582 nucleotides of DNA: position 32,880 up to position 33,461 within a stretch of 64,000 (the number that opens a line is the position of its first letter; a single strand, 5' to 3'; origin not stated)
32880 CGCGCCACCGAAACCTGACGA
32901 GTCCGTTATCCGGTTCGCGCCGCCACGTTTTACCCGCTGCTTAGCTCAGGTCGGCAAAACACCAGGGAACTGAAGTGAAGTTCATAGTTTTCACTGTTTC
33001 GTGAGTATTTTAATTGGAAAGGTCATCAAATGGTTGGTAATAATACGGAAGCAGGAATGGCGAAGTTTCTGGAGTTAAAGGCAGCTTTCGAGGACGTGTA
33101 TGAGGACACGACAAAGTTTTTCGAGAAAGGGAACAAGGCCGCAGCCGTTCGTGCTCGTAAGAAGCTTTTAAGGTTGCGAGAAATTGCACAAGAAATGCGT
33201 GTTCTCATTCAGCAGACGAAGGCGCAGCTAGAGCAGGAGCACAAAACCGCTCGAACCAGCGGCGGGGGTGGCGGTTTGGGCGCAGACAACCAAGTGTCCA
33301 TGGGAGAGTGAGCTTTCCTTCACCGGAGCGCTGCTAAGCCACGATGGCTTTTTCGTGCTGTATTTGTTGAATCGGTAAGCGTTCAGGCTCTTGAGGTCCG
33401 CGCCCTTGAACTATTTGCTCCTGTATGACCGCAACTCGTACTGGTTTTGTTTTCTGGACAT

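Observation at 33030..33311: Small basic protein with an Hc1-like (chlamydial histone H1-like) N-terminal motif encoded in the palindrome spacer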

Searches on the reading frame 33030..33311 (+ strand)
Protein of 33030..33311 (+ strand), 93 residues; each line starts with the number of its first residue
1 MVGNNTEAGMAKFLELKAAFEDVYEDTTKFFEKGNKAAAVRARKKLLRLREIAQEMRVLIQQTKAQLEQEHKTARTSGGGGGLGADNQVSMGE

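Call 3: search_protein_families(library=pfam, proteins=[window:33030-33311:+], max_evalue=10)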
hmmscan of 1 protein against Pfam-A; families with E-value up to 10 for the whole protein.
window:33030-33311:+ (93 aa): 3 families
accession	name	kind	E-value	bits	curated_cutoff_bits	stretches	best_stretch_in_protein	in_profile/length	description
PF07432.18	Hc1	-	2.8e-15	56.3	23.5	1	10-64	1-55/57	Histone H1-like protein Hc1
PF15155.11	MRFAP1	-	0.045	14.8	27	1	31-89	34-85/119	MORF4 family-associated protein1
PF21607.2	FabD_helical_ins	-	0.1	13.2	27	1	16-44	20-48/80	[Acyl-carrier-protein] S-malonyltransferase, inserted helical domain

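Call 4: search_protein_families(library=ncbifam, proteins=[window:33030-33311:+], max_evalue=10)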
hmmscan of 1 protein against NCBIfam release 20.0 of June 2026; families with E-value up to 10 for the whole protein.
window:33030-33311:+ (93 aa): 2 families
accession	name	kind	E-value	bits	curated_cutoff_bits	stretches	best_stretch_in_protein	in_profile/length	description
NF051889.1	HistH1likeHctA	equivalog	0.0024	18.5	100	1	16-70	10-64/121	histone H1-like protein HctA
NF045977.1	MAG0770_fam_LP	subfamily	0.05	12.7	100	1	11-71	116-173/377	MAG0770 family lipoprotein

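Call 6: find_homologous_proteins(query=window:33030-33311:+, max_evalue=0.001)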
Query window:33030-33311:+ (93 aa): 2 proteins with E <= 0.001 among 6 candidates.
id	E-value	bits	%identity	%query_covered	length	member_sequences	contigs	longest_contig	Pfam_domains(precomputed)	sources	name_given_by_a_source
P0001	2.3e-51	189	100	100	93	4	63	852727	PF07432.19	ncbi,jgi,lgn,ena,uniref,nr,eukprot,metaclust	ncbi:hypothetical protein, conserved [Cyanidioschyzon merolae strain 10D]|jgi:hypothetical protein|u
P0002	1.1e-30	123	78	77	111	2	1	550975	PF07432.19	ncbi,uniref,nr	ncbi:hypothetical protein CDCA_CDCA04G1173 [Cyanidium caldarium]|uniref:Uncharacterized protein n=1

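Call 8: list_cluster_members(proteins=[P0001, P0002])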
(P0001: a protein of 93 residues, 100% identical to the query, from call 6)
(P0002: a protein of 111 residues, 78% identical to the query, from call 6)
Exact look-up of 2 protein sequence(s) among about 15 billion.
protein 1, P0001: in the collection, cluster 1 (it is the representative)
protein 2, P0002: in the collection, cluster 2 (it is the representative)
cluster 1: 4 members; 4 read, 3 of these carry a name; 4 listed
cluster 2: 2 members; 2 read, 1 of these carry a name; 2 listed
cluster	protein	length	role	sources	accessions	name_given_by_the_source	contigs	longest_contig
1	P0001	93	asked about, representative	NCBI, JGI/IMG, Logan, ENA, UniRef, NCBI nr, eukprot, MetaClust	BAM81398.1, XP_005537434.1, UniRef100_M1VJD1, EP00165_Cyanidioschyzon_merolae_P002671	hypothetical protein, conserved [Cyanidioschyzon merolae strain 10D] | hypothetical protein | Histone H1 n=1 Tax=Cyanidioschyzon merolae (strain NIES-3377 / 10D) TaxID=280699 ...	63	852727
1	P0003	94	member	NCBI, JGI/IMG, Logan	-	hypothetical protein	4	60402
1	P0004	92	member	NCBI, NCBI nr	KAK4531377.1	hypothetical protein CCYA_CCYA08G2234 [Cyanidiococcus yangmingshanensis]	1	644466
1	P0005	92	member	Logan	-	-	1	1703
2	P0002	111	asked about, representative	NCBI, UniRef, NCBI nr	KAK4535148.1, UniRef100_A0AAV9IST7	hypothetical protein CDCA_CDCA04G1173 [Cyanidium caldarium] | Uncharacterized protein n=1 Tax=Cyanidium caldarium TaxID=2771 RepID=A0AAV9IST7_CYACA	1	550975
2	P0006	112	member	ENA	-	-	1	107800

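Call 17: find_encoding_contigs(protein=P0002, flank=8000, max_places=3)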
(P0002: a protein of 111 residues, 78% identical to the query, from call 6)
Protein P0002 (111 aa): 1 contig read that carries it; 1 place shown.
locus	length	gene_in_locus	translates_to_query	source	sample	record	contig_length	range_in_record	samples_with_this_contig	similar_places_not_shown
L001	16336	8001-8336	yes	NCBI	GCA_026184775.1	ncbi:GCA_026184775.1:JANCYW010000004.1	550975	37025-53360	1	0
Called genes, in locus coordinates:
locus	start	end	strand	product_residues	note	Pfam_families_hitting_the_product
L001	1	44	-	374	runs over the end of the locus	PF00350:Dynamin_N (faint), PF01926:MMR_HSR1, PF02421:FeoB_N, PF16897:MMR_HSR1_Xtn, PF02824:TGS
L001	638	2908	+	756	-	PF00581:Rhodanese (weak), PF00782:DSPc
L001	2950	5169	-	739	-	PF00664:ABC_membrane, PF00005:ABC_tran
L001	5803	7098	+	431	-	PF00106:adh_short, PF13561:adh_short_C2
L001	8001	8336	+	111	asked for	PF07432:Hc1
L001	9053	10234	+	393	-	PF00892:EamA (weak), PF03151:TPT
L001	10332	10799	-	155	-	PF10163:EnY2 (weak)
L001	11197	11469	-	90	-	PF01780:Ribosomal_L37ae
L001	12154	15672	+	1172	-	PF00856:SET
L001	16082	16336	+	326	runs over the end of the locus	PF00300:His_Phos_1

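Call 18: find_encoding_contigs(protein=P0004, flank=8000, max_places=3)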
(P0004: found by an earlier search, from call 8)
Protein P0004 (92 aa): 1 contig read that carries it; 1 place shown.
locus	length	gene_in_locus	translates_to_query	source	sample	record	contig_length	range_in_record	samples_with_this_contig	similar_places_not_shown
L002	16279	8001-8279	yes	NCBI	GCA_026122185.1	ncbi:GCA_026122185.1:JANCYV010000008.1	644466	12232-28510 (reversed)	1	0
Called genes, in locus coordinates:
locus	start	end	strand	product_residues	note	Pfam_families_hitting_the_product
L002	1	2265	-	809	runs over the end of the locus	PF00581:Rhodanese (faint), PF00782:DSPc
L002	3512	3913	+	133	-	PF10163:EnY2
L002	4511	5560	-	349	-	PF00892:EamA (weak), PF03151:TPT, PF08449:UAA (faint), PF00892:EamA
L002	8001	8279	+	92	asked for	PF07432:Hc1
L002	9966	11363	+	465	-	PF00464:SHMT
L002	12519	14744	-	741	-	PF01504:PIP5K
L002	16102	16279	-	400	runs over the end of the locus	-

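Call 24: search_protein_representatives(alignment_id=A1)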
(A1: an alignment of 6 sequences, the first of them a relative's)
Query: 6 sequences, 94 profile positions. Proteins with E-value up to 0.001 (for the whole library): 412; up to 1e-10: 26; up to 1e-30: 1. The best 150 are listed.
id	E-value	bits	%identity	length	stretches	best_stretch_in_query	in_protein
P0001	1.5e-51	188.6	-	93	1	1-94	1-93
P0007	1.2e-19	86.2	-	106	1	7-90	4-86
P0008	6.2e-17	77.5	-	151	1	5-82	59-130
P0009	1.3e-16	76.5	-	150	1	5-69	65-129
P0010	1.4e-16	76.4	-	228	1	7-81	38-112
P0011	2.3e-16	75.8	-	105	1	7-67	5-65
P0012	4.1e-16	74.9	-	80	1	8-69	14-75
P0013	4.2e-16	74.9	-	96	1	7-68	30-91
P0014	1.5e-15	73.1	-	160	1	7-69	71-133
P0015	1.8e-15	72.8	-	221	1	6-70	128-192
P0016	2.3e-15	72.5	-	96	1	10-68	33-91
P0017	1.1e-13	67.1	-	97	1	10-79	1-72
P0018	1.3e-13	66.9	-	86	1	10-77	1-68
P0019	5.9e-13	64.8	-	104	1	10-68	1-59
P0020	7.2e-13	64.5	-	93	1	10-89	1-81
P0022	3.0e-12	62.5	-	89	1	10-79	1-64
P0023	1.1e-11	60.8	-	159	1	10-84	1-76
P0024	1.1e-11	60.7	-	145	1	10-79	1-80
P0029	7.6e-11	58.0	-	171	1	5-69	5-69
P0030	9.0e-11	57.8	-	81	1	10-72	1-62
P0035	3.5e-10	55.9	-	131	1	10-75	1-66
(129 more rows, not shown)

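Call 26: list_cluster_members(proteins=[P0007, P0008, P0009, P0010, P0011, P0012, P0013, P0014, P0015, P0016])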
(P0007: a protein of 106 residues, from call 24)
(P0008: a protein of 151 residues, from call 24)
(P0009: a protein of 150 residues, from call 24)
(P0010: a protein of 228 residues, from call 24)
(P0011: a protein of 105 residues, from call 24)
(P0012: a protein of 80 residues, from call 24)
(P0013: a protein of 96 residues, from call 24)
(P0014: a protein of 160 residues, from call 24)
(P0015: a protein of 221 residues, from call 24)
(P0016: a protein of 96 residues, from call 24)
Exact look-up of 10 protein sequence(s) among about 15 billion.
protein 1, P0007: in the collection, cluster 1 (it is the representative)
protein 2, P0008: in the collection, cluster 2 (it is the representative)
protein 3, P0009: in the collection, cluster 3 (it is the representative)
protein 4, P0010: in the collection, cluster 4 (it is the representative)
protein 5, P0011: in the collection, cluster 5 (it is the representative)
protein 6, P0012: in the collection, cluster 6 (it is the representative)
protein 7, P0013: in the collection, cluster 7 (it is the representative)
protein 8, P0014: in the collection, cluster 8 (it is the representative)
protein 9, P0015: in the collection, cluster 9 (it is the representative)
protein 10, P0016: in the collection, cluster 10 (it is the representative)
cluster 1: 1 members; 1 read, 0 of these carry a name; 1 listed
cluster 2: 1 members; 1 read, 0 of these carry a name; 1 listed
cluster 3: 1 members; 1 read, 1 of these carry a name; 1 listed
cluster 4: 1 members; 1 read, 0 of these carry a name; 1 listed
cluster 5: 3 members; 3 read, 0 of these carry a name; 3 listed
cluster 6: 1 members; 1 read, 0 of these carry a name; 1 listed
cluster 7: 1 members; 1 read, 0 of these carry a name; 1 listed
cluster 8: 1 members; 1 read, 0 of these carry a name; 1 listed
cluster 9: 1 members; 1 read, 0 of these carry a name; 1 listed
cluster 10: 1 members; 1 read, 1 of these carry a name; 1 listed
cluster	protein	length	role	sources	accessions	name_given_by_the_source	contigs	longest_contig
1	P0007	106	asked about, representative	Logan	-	-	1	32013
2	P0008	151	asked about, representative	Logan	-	-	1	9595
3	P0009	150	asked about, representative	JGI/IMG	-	hypothetical protein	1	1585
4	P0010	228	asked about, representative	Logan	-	-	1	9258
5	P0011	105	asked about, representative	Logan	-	-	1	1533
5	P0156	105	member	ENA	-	-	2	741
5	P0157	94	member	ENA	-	-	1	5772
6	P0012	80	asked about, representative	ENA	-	-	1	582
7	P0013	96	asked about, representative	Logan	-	-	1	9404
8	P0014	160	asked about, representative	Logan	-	-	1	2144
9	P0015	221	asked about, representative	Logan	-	-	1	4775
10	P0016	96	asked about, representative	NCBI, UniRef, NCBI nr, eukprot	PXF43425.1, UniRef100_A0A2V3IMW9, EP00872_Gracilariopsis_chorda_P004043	hypothetical protein BWQ96_06815 [Gracilariopsis chorda] | Histone H1 n=1 Tax=Gracilariopsis chorda TaxID=448386 RepID=A0A2V3IMW9_9FLOR | PXF43425.1 hypothetical protein BWQ96_06815 [Gracilariopsis chorda]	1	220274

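Call 29: find_homologous_proteins(query=A2, max_evalue=0.001)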
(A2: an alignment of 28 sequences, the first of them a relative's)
Query A2 (28 sequences) (93 aa, profile of the alignment): 1739 proteins with E <= 0.001 among 8000 candidates; the best 120 are listed.
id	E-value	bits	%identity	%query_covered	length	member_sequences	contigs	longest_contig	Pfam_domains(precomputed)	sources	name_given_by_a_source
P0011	4.7e-33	132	48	89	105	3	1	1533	PF07432.19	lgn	-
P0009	1.4e-32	130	58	69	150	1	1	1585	PF07432.19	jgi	jgi:hypothetical protein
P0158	1.4e-32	130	55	69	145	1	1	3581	PF07432.19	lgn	-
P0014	1.6e-32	130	55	67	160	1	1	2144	PF07432.19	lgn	-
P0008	1.9e-32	130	44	91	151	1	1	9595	PF07432.19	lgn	-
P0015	6.5e-32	128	47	89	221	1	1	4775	PF07432.19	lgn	-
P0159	3.2e-31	126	49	84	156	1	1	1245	PF07432.19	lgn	-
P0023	6.9e-31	125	49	61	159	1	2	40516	PF07432.19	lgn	-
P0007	3.3e-30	123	61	67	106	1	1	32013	PF07432.19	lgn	-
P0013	5.3e-30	122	52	71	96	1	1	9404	PF07432.19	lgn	-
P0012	9.5e-30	121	56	66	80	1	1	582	PF07432.19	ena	-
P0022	9.9e-30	121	55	59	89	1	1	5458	PF07432.19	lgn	-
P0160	1.4e-29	121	49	75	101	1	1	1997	PF07432.19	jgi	jgi:hypothetical protein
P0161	2.1e-29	120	45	89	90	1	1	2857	PF07432.19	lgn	-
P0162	2.2e-29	120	43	88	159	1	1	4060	PF07432.19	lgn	-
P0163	2.4e-29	120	56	59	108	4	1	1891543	PF07432.19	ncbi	ncbi:hypothetical protein MMPV_002907 [Pyropia vietnamensis]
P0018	2.7e-29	120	45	80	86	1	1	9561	PF07432.19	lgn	-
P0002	2.7e-29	120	78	77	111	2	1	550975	PF07432.19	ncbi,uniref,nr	ncbi:hypothetical protein CDCA_CDCA04G1173 [Cyanidium caldarium]|uniref:Uncharacterized protein n=1 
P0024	3.2e-29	119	48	71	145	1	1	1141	PF07432.19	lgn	-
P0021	5.3e-29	119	48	68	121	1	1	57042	PF07432.19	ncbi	ncbi:unnamed protein product [Agarophyton chilense]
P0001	6.6e-29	118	100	100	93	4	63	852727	PF07432.19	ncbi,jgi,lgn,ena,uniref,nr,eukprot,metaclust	ncbi:hypothetical protein, conserved [Cyanidioschyzon merolae strain 10D]|jgi:hypothetical protein|u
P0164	7.6e-29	118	57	62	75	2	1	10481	PF07432.19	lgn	-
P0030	1.2e-28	118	52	65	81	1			PF07432.19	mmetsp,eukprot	mmetsp:Transcript_29337/g.71407 ORF Transcript_29337/g.71407 Transcript_29337/m.71407 type:complete 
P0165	1.5e-28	117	57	62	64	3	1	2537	PF07432.19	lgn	-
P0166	2.2e-28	117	57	62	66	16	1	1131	PF07432.19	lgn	-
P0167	2.4e-28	117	55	67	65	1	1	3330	PF07432.19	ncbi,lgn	-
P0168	2.7e-28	117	53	61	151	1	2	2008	PF07432.19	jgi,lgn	-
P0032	3.0e-28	116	45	82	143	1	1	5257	PF07432.19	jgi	-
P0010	3.1e-28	116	60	65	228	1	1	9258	PF07432.19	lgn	-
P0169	3.2e-28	116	50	69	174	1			PF07432.19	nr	nr:histone H1 [Cryptomonas sp.]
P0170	3.4e-28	116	57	62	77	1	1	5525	PF07432.19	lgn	-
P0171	3.4e-28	116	57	62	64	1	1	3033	PF07432.19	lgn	-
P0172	3.6e-28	116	44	83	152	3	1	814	PF07432.19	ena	-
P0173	3.6e-28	116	45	83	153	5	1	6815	PF07432.19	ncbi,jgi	jgi:hypothetical protein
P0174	4.2e-28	116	48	66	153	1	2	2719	PF07432.19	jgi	jgi:hypothetical protein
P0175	4.3e-28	116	45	83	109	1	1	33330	PF07432.19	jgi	jgi:hypothetical protein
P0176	5.3e-28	116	53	62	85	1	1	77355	PF07432.19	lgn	-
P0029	5.8e-28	115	52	62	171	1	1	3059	PF07432.19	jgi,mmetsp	mmetsp:Transcript_6187/g.12136 ORF Transcript_6187/g.12136 Transcript_6187/m.12136 type:complete len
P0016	7.0e-28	115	57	62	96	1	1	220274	PF07432.19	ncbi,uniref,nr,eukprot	ncbi:hypothetical protein BWQ96_06815 [Gracilariopsis chorda]|uniref:Histone H1 n=1 Tax=Gracilariops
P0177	1.0e-27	115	55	62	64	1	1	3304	PF07432.19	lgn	-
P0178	1.1e-27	114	44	83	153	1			PF07432.19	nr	nr:hypothetical protein CcurKRNrm2_p149 [Cryptomonas curvata]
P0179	1.2e-27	114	55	62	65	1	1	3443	PF07432.19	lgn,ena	-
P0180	1.3e-27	114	55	62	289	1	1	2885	PF07432.19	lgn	-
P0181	1.4e-27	114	49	59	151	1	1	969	PF07432.19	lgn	-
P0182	1.4e-27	114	47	67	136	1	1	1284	PF07432.19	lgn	-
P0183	1.6e-27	114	51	61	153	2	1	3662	PF07432.19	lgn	-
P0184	1.8e-27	114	55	59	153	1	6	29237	PF07432.19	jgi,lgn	jgi:vacuolar-type H+-ATPase catalytic subunit A/Vma1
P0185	1.9e-27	114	45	88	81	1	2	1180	PF07432.19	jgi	jgi:hypothetical protein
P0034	2.1e-27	114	42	84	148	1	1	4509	PF07432.19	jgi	-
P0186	2.4e-27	113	50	65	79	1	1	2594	PF07432.19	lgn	-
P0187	2.6e-27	113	54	56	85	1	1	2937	PF07432.19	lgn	-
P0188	3.1e-27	113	48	66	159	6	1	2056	PF07432.19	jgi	jgi:hypothetical protein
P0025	3.4e-27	113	50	65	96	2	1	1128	PF07432.19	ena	-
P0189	3.5e-27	113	55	62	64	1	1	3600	PF07432.19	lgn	-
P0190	3.6e-27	113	54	61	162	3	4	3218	PF07432.19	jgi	jgi:hypothetical protein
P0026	3.6e-27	113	58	54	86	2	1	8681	PF07432.19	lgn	-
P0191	4.5e-27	113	44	83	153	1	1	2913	PF07432.19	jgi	jgi:ATP-dependent Clp protease ATP-binding subunit ClpA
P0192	4.6e-27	113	45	89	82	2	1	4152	PF07432.19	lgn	-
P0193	4.7e-27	113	45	84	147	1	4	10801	PF07432.19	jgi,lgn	-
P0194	5.2e-27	112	53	59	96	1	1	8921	PF07432.19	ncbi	ncbi:unnamed protein product [Agarophyton chilense]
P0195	5.9e-27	112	43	83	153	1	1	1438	PF07432.19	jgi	-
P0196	6.1e-27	112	56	61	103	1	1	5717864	PF07432.19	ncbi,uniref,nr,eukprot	ncbi:hypothetical protein FVE85_7324 [Porphyridium purpureum]|uniref:Uncharacterized protein n=1 Tax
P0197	6.8e-27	112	41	85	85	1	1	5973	PF07432.19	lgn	-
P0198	6.9e-27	112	46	70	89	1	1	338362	PF07432.19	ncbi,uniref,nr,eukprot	ncbi:hypothetical protein BWQ96_04624 [Gracilariopsis chorda]|uniref:Uncharacterized protein n=1 Tax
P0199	7.2e-27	112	42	89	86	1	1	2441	PF07432.19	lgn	-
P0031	9.8e-27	111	43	83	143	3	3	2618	PF07432.19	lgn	-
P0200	1.5e-26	111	47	81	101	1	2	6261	PF07432.19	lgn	-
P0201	1.8e-26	111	53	59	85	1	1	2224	PF07432.19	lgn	-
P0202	2.0e-26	110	41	87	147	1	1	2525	PF07432.19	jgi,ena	-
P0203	2.5e-26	110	54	63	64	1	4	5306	PF07432.19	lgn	-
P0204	2.8e-26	110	43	88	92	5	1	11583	PF07432.19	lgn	-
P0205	3.0e-26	110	55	60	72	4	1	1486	PF07432.19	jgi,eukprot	eukprot:CAMPEP_0185841526 /NCGR_PEP_ID=MMETSP1353-20130828/17937_1 /TAXON_ID=1077150 /ORGANISM="Eryt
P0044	6.7e-26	109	47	59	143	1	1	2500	PF07432.19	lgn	-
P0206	8.5e-26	108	44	83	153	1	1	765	PF07432.19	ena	-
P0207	1.4e-25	108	48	86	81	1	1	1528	PF07432.19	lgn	-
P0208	1.7e-25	107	55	59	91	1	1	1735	PF07432.19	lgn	-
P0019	4.1e-25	106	51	77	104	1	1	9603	PF07432.19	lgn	-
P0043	4.8e-25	106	45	83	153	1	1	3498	PF07432.19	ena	-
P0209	2.1e-24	104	47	59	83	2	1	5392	PF07432.19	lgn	-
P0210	9.3e-24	102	47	62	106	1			PF07432.19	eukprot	eukprot:CAMPEP_0198727396 /NCGR_PEP_ID=MMETSP1475-20131203/4132_1 /TAXON_ID= ORGANISM="Unidentified 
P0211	1.0e-23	102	52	62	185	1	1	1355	PF07432.19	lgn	-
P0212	1.4e-23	101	45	80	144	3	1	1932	PF07432.19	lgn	-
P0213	1.7e-23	101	57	60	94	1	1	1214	PF07432.19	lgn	-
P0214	2.0e-23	101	64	48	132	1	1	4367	PF07432.19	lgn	-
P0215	2.1e-23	101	57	62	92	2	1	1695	PF07432.19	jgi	-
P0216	2.4e-23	101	45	76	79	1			PF07432.19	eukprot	eukprot:CAMPEP_0198341948 /NCGR_PEP_ID=MMETSP1450-20131203/50408_1 /TAXON_ID=753684 ORGANISM="Madaga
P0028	2.8e-23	100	40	83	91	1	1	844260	PF07432.19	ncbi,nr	ncbi:hypothetical protein CCYA_CCYA03G0919 [Cyanidiococcus yangmingshanensis]|nr:hypothetical protei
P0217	3.4e-23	100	64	48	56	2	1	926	PF07432.19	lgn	-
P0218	4.4e-23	100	44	80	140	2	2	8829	PF07432.19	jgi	-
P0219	5.8e-23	99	51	59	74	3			PF07432.19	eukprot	eukprot:CAMPEP_0184738200 /NCGR_PEP_ID=MMETSP0315-20130426/917_1 /TAXON_ID=101924 /ORGANISM="Rhodoso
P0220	6.7e-23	99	37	89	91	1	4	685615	PF07432.19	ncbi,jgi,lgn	jgi:hypothetical protein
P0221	7.2e-23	99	43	81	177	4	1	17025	PF07432.19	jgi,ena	-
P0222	7.9e-23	99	58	59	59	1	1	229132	PF07432.19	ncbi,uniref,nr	ncbi:hypothetical protein GpartN1_g3909.t1 [Galdieria partita]|uniref:Histone H1 n=1 Tax=Galdieria p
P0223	9.1e-23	99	55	59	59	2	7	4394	PF07432.19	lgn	-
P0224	1.1e-22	98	64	48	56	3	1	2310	PF07432.19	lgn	-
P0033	1.7e-22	98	48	62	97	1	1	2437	PF07432.19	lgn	-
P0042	2.1e-22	97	44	72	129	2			PF07432.19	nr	nr:histone H1 [Cryptomonas paramecium]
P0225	3.9e-22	97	46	66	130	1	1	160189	PF07432.19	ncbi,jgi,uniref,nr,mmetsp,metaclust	ncbi:hypothetical protein CPARA_2gp302 (nucleomorph) [Cryptomonas paramecium]|uniref:Uncharacterized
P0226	7.7e-21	92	63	46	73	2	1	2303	PF07432.19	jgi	jgi:hypothetical protein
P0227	1.0e-20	92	51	59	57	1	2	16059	PF07432.19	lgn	-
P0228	1.1e-20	92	47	59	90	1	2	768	PF07432.19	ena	-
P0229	1.8e-20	91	53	62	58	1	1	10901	PF07432.19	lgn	-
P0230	2.2e-20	91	51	59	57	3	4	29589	PF07432.19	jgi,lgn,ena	jgi:hypothetical protein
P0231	2.4e-20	91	53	59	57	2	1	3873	PF07432.19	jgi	-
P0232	2.5e-20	91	53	62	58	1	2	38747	PF07432.19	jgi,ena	jgi:hypothetical protein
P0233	2.7e-20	91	55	62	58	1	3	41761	PF07432.19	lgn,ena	-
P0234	3.0e-20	91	45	59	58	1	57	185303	PF07432.19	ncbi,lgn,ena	-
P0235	3.1e-20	90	53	59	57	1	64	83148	PF07432.19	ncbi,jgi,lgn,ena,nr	ncbi:MAG: histone H1 [Bacteroidetes bacterium]|jgi:hypothetical protein|nr:histone H1 [Bacteroidota 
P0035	5.1e-20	90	58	56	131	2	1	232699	PF07432.19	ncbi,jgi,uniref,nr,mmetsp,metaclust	ncbi:hypothetical protein CMESO_300 (nucleomorph) [Chroomonas mesostigmatica CCMP1168]|uniref:Unchar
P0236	6.0e-20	90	51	59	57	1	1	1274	PF07432.19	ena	-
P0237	6.1e-20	90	49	59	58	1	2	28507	PF07432.19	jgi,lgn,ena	-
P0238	6.1e-20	90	53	59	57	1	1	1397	PF07432.19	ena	-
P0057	6.3e-20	89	41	63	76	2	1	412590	PF07432.19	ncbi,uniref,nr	ncbi:hypothetical protein CDCA_CDCA11G3306 [Cyanidium caldarium]|uniref:Histone H1 n=1 Tax=Cyanidium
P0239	6.3e-20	89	53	59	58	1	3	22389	PF07432.19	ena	-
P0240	8.5e-20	89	51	59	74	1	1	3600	PF07432.19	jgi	jgi:hypothetical protein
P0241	8.8e-20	89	49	59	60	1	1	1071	PF07432.19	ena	-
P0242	8.9e-20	89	40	84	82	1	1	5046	PF07432.19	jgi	-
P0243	1.1e-19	89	47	62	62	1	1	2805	PF07432.19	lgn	-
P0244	1.2e-19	89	47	59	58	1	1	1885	PF07432.19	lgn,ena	-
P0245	1.3e-19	88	53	59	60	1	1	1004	PF07432.19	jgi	jgi:flagellar biosynthesis/type III secretory pathway protein FliH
